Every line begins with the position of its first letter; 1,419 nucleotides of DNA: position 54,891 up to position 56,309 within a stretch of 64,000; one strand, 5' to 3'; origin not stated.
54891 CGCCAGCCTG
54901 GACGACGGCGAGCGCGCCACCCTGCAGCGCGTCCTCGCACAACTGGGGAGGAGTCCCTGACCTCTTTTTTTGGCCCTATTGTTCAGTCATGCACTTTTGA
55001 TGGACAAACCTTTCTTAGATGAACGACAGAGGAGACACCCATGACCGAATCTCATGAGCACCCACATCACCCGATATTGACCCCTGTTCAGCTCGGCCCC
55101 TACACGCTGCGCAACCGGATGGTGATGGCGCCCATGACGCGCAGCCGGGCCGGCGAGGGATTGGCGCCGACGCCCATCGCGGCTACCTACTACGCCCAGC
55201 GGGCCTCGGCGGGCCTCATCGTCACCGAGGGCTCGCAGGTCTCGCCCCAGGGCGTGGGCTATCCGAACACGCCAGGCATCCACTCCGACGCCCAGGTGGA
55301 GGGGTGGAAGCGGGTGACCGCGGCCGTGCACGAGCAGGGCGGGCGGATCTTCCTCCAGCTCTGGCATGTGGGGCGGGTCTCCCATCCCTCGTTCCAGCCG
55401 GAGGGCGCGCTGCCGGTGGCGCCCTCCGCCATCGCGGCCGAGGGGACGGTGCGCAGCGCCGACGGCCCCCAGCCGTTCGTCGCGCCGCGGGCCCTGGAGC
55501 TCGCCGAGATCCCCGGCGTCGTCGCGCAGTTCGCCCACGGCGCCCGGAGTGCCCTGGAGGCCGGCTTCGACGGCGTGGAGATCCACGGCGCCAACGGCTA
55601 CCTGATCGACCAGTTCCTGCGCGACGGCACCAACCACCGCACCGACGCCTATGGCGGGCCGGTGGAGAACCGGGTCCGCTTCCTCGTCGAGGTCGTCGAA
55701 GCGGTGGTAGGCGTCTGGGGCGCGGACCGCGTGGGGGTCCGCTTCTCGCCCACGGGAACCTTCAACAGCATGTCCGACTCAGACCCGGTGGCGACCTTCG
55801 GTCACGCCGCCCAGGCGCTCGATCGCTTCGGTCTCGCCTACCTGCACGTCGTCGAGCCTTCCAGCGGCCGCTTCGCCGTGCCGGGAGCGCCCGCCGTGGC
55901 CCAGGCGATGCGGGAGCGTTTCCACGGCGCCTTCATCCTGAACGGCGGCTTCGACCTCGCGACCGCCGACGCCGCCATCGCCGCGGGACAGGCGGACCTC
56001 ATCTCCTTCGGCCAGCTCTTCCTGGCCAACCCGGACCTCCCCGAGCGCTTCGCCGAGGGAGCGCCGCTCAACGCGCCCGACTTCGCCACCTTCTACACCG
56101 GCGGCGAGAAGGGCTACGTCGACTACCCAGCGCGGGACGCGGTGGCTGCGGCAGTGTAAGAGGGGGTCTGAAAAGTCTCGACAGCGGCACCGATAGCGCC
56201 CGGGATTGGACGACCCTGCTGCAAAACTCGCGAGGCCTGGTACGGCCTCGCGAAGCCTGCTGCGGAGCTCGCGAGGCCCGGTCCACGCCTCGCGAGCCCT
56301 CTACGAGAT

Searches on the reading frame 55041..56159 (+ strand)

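Call 71: search_protein_families(library=pfam, proteins=[window:55041-56159:+], max_evalue=0.00001)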
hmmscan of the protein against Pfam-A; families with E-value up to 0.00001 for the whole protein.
window:55041-56159:+ (372 aa): 1 family
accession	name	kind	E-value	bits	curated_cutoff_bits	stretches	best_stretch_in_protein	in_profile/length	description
PF00724.26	Oxidored_FMN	-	1.7e-84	284.5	27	1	12-344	2-342/342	NADH:flavin oxidoreductase / NADH oxidase family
